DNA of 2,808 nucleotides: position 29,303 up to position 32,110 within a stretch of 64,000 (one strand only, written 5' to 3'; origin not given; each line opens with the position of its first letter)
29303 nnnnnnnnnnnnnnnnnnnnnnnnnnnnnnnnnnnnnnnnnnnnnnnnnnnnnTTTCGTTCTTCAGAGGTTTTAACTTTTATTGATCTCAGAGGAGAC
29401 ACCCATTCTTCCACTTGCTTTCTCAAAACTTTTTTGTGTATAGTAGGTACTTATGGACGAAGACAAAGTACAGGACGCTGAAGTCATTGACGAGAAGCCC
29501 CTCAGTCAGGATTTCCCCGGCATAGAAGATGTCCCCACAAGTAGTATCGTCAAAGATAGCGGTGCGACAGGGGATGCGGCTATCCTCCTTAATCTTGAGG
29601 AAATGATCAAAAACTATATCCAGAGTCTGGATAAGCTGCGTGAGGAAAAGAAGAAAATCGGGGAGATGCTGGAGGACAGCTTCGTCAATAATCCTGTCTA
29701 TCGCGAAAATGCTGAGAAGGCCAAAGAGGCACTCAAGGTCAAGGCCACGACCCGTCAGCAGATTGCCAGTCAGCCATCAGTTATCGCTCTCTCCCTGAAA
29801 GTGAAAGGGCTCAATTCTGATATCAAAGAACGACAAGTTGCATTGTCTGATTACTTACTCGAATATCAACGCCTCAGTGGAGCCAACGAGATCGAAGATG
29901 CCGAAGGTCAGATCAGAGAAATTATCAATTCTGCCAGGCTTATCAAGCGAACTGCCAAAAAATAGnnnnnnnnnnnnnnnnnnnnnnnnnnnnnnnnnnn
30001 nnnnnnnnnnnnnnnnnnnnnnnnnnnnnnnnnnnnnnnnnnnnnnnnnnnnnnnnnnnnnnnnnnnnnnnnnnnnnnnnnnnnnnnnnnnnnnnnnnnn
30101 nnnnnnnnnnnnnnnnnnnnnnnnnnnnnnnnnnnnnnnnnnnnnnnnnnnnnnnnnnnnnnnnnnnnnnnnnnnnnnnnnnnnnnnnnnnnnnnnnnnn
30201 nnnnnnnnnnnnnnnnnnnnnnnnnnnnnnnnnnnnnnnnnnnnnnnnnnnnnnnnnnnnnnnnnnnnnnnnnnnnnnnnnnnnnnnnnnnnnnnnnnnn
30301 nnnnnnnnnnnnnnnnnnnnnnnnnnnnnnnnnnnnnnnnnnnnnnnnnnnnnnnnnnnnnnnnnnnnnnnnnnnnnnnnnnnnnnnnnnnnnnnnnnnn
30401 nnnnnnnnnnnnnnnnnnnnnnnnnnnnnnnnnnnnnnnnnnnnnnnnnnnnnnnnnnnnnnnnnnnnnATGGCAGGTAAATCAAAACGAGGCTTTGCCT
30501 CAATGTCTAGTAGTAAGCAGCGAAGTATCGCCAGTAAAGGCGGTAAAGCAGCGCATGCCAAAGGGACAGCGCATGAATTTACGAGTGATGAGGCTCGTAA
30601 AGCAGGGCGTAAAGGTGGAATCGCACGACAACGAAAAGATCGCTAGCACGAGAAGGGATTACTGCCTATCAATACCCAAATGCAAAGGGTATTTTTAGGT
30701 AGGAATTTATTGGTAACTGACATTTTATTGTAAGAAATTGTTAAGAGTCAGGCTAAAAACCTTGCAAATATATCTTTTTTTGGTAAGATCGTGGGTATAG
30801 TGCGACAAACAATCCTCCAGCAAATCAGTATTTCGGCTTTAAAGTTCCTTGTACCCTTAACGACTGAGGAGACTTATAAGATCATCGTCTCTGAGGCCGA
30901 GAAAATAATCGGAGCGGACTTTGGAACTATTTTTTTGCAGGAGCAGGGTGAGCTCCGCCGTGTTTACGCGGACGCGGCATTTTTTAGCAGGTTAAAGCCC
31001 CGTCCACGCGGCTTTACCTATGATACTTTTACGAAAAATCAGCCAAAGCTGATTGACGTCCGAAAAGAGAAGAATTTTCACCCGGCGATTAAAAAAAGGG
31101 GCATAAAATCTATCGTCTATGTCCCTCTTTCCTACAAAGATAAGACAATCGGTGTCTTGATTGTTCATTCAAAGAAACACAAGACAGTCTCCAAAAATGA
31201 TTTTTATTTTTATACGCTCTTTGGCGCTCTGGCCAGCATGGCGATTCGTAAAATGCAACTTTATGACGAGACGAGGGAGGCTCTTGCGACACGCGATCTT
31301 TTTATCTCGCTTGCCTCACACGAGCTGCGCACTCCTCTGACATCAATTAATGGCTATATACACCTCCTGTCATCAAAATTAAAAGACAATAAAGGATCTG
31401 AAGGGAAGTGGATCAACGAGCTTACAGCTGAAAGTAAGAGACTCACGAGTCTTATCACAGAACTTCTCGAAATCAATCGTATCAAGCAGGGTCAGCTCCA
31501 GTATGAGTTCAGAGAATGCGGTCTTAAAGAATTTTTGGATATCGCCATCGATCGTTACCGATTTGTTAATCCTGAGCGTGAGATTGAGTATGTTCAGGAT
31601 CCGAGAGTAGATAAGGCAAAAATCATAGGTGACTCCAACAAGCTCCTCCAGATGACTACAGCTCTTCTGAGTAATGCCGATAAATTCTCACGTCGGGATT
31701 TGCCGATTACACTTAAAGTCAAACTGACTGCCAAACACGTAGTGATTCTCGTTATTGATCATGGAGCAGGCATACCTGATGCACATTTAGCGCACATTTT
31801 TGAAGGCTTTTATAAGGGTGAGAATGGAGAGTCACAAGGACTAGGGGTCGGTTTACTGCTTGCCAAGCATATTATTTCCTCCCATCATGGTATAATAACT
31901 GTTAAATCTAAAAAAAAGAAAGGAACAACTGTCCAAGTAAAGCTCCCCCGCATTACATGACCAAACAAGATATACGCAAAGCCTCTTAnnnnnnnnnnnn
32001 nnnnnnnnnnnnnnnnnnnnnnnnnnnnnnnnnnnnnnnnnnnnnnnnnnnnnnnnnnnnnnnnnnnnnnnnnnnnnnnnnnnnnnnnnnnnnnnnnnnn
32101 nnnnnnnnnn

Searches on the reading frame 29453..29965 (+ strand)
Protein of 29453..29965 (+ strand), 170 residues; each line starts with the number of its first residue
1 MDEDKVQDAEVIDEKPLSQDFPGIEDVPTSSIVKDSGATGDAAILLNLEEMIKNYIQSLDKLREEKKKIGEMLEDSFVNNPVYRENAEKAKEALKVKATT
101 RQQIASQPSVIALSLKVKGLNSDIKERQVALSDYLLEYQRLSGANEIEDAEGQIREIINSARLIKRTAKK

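Call 8: search_protein_families(library=pfam, proteins=[window:29453-29965:+], max_evalue=0.01)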
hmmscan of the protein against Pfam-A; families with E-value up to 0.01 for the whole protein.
window:29453-29965:+ (170 aa): 1 family
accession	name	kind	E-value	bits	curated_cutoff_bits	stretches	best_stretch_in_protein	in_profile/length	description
PF01544.23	CorA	-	0.0073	16.1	27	1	45-140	113-203/292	CorA-like Mg2+ transporter protein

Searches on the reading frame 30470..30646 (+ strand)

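Call 8: search_protein_families(library=pfam, proteins=[window:30470-30646:+], max_evalue=0.01)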
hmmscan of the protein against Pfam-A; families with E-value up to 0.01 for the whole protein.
window:30470-30646:+ (58 aa): 1 family
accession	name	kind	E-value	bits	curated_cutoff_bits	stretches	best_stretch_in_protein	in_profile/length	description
PF10685.14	KGG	-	1.2e-09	38.7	20.4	1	8-29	1-22/22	Stress-induced bacterial acidophilic repeat motif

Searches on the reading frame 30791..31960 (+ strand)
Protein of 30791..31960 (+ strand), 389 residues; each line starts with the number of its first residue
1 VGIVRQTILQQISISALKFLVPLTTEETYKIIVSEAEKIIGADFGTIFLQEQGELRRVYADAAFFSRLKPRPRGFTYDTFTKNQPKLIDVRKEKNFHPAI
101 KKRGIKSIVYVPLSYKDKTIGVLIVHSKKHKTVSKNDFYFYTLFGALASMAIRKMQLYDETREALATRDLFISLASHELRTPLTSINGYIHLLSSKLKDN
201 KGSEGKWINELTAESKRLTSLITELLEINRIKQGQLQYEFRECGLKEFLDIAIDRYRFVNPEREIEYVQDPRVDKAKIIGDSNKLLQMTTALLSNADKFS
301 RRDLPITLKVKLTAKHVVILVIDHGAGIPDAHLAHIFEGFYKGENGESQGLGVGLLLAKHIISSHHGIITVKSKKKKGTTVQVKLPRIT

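Call 8: search_protein_families(library=pfam, proteins=[window:30791-31960:+], max_evalue=0.01)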
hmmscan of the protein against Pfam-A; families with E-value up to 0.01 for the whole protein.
window:30791-31960:+ (389 aa): 5 families
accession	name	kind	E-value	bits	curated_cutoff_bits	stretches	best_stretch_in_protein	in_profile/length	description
PF02518.31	HATPase_c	-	6.6e-22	78.5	26.4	1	280-387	1-109/111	Histidine kinase-, DNA gyrase B-, and HSP90-like ATPase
PF00512.31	HisKA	-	9.3e-14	51.7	26.9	1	168-234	2-66/66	His Kinase A (phospho-acceptor) domain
PF13185.12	GAF_2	-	4.4e-11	43.6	28.6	1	24-152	3-135/136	GAF domain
PF01590.32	GAF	-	9e-10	39.6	22.4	1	26-152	3-133/133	GAF domain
PF13492.12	GAF_3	-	9.5e-07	29.7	27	1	26-153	3-128/129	GAF domain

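Call 90: find_encoding_contigs(protein=window:30800-31957:+, flank=1300, max_places=10)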
Protein window:30800-31957:+ (386 aa): 10 contigs read that carry it; 4 places shown.
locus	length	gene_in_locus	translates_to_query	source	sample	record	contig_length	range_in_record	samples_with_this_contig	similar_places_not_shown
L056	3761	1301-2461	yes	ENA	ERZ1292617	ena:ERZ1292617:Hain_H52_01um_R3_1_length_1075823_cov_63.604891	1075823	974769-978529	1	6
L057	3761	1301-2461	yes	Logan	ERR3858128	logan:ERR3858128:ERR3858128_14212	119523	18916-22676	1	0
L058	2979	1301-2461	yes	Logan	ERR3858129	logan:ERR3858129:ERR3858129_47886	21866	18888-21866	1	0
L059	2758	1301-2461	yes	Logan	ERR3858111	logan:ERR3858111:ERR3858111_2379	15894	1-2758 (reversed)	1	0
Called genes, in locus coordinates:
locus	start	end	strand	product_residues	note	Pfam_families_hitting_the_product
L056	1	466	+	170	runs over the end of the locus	-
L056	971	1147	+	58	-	PF10685:KGG (weak)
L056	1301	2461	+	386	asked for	PF01590:GAF, PF13185:GAF_2, PF13492:GAF_3 (weak), PF00512:HisKA, PF02518:HATPase_c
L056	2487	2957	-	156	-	-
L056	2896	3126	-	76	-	-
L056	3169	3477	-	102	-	-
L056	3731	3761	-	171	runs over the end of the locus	-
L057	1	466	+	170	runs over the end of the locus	-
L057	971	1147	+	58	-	PF10685:KGG (weak)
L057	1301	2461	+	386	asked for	PF01590:GAF, PF13185:GAF_2, PF13492:GAF_3 (weak), PF00512:HisKA, PF02518:HATPase_c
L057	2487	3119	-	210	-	-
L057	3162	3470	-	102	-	-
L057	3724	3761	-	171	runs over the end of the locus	-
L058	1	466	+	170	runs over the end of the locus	-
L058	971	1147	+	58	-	PF10685:KGG (weak)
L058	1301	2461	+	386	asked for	PF01590:GAF, PF13185:GAF_2, PF13492:GAF_3 (weak), PF00512:HisKA, PF02518:HATPase_c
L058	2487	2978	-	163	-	?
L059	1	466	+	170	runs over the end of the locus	-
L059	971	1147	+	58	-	PF10685:KGG (weak)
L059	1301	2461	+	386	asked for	PF01590:GAF, PF13185:GAF_2, PF13492:GAF_3 (weak), PF00512:HisKA, PF02518:HATPase_c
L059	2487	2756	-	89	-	?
